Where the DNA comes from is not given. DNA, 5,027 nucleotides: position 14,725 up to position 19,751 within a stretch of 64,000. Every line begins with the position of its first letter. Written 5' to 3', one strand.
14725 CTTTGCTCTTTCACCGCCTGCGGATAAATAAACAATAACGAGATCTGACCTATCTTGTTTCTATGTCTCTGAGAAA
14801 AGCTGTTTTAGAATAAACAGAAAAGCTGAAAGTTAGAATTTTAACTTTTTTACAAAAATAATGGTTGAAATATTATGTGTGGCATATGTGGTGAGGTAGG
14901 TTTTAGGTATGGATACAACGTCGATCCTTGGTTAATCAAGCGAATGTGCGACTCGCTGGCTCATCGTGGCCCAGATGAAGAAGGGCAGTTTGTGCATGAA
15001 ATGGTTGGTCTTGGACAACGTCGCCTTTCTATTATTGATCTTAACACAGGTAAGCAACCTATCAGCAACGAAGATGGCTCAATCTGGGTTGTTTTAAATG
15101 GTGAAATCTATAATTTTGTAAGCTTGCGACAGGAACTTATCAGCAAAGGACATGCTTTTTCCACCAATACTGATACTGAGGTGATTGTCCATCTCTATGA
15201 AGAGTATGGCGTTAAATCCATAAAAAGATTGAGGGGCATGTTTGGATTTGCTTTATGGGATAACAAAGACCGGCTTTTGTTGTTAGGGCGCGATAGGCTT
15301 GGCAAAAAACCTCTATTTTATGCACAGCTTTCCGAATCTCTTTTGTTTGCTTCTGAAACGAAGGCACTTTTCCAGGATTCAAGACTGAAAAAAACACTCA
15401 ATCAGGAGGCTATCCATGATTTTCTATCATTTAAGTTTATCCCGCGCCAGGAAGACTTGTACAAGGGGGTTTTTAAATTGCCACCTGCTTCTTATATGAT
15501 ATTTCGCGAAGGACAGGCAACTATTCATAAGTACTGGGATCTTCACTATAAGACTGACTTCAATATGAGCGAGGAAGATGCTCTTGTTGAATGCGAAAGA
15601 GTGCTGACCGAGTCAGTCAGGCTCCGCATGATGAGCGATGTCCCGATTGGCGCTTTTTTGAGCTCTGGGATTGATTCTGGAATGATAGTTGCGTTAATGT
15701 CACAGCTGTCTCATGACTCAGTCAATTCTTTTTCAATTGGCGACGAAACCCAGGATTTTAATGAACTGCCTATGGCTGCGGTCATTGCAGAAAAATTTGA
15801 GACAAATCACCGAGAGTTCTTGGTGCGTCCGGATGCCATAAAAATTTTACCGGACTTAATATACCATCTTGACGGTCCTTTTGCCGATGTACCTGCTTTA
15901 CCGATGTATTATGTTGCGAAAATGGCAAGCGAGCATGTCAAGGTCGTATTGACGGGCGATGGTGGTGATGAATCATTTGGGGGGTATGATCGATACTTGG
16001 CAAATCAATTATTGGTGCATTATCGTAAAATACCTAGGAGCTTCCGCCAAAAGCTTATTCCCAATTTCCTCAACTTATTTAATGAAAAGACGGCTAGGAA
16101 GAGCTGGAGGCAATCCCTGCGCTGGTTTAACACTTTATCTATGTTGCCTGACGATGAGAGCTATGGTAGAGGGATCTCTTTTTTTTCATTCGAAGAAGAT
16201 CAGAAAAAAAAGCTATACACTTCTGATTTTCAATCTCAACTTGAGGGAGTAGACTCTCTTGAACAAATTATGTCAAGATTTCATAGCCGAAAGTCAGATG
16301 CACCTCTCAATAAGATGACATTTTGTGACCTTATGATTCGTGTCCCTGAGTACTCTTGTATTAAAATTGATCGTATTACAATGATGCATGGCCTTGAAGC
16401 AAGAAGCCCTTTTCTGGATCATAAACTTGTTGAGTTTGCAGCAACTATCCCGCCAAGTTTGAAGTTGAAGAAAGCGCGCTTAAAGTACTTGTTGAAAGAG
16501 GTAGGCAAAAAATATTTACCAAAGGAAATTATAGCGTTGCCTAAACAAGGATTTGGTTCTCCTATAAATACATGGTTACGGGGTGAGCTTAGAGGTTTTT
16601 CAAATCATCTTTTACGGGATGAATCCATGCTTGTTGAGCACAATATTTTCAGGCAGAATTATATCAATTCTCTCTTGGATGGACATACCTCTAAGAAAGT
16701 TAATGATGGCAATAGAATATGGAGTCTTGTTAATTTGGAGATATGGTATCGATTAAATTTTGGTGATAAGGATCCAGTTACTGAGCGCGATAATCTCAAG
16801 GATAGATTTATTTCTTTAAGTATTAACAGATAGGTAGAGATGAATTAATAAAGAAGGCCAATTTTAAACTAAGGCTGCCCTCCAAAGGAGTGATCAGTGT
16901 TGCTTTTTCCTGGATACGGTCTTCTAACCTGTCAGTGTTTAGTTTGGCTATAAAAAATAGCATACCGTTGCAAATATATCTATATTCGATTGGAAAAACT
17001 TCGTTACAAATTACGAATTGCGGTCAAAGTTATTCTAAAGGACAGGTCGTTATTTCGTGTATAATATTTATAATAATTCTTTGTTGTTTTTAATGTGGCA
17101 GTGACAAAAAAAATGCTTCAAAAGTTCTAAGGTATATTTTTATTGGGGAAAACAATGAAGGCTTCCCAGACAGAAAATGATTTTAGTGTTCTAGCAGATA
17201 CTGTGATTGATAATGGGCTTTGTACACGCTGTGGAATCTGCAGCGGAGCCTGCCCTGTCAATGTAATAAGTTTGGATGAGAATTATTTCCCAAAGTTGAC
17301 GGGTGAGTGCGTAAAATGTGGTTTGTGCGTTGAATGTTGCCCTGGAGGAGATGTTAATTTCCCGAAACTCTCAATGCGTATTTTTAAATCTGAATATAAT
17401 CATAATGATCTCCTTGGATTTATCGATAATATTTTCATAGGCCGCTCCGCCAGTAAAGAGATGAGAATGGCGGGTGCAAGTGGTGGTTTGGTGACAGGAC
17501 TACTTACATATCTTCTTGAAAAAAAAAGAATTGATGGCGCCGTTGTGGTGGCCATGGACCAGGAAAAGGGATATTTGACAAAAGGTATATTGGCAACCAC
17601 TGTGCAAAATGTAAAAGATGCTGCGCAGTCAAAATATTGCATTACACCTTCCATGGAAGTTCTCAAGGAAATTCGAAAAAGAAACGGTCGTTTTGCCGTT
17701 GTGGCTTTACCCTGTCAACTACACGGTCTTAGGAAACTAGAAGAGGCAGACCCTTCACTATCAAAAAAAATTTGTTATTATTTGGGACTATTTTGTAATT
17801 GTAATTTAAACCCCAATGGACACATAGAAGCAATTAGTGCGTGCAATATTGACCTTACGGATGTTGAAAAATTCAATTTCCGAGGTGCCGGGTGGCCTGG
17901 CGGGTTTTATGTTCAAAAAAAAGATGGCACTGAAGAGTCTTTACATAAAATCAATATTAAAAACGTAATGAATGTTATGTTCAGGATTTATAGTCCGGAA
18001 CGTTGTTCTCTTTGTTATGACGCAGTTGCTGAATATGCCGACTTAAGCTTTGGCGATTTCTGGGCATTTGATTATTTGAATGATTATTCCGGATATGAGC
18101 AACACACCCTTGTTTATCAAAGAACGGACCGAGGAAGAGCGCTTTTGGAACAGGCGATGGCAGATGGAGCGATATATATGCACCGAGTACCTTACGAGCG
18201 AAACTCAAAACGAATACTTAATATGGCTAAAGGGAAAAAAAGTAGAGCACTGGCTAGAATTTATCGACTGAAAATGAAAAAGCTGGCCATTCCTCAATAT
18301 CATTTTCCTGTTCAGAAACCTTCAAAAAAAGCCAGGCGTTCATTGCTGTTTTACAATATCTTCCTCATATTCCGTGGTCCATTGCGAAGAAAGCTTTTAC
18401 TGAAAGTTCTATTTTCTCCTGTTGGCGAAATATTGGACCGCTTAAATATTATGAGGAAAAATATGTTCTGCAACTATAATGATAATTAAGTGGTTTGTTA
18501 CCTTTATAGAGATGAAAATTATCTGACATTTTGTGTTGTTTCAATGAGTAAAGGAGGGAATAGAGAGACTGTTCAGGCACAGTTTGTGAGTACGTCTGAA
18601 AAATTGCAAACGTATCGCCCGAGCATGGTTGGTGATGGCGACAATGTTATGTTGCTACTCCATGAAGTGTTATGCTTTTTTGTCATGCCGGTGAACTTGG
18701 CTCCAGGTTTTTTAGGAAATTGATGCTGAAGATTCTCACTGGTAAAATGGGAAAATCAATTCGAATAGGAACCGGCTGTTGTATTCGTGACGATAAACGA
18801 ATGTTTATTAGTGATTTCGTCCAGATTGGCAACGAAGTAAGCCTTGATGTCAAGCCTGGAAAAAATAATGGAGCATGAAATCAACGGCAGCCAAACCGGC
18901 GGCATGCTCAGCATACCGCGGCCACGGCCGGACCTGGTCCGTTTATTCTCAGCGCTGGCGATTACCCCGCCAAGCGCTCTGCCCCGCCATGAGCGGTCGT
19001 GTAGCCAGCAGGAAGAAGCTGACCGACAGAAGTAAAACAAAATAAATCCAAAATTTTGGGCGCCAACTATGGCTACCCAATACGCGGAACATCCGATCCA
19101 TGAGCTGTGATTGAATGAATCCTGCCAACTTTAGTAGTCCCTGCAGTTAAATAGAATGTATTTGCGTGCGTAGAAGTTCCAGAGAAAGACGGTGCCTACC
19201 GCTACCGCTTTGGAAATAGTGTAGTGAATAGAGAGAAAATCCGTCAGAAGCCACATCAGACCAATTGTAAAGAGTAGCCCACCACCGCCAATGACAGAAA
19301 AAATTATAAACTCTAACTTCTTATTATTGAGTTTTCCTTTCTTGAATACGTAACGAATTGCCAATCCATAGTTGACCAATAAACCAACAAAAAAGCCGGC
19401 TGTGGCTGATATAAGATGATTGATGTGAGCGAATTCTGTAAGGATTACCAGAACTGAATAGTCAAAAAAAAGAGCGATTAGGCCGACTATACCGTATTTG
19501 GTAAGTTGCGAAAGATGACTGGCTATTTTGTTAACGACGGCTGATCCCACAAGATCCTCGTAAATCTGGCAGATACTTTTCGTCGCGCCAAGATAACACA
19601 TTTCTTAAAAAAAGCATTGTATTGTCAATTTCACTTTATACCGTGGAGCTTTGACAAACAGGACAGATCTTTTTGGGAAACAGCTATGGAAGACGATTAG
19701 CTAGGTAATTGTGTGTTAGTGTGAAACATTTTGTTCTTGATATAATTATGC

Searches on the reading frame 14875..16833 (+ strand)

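Call 71: search_protein_families(library=pfam, proteins=[window:14875-16833:+], max_evalue=0.00001)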
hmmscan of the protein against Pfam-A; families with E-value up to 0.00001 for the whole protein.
window:14875-16833:+ (652 aa): 3 families
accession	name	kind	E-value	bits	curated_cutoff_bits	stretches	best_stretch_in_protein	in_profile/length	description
PF00733.27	Asn_synthase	-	5.6e-91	306.3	21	1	241-626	3-354/354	Asparagine synthase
PF13537.11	GATase_7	-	8.6e-45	152.2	25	1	48-166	1-122/123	Glutamine amidotransferase domain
PF13522.11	GATase_6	-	2.4e-40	138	27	1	33-161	1-130/130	Glutamine amidotransferase domain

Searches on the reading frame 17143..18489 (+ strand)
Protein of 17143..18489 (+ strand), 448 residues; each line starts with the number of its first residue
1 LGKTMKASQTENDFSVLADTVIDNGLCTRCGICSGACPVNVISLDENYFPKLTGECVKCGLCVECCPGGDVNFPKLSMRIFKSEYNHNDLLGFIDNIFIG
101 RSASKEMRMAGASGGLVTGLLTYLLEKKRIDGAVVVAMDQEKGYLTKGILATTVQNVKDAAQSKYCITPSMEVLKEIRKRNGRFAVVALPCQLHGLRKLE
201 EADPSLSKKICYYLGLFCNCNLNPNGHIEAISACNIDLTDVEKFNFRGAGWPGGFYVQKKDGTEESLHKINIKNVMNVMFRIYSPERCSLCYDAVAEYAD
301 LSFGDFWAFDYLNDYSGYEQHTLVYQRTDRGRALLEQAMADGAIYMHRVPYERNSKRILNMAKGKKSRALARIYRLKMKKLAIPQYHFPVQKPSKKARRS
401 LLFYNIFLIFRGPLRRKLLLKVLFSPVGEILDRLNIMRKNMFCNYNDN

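Call 71: search_protein_families(library=pfam, proteins=[window:17143-18489:+], max_evalue=0.00001)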
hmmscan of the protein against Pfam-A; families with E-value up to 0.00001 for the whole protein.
window:17143-18489:+ (448 aa): 4 families
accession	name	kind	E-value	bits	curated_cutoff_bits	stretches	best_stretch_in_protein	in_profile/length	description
PF04432.18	FrhB_FdhB_C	-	5.1e-32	111.3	23.3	1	183-348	3-146/150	Coenzyme F420 hydrogenase/dehydrogenase, beta subunit C terminus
PF04422.18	FrhB_FdhB_N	-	6.3e-21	74.7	22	1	98-175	2-78/78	Coenzyme F420 hydrogenase/dehydrogenase, beta subunit N-term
PF00037.32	Fer4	-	2e-06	27.8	21.1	1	21-43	2-24/24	4Fe-4S binding domain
PF13237.11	Fer4_10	-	2.6e-06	27.7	25.5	1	21-67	3-53/53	4Fe-4S dicluster domain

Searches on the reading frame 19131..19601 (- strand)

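Call 72: search_protein_families(library=pfam, proteins=[window:19131-19601:-], max_evalue=0.00001)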
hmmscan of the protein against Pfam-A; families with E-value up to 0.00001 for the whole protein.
window:19131-19601:- (156 aa): 1 family
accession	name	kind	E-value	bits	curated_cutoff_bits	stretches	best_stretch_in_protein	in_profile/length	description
PF04138.20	GtrA_DPMS_TM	-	6.2e-21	75.2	26.1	1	35-151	1-117/117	GtrA/DPMS, transmembrane domain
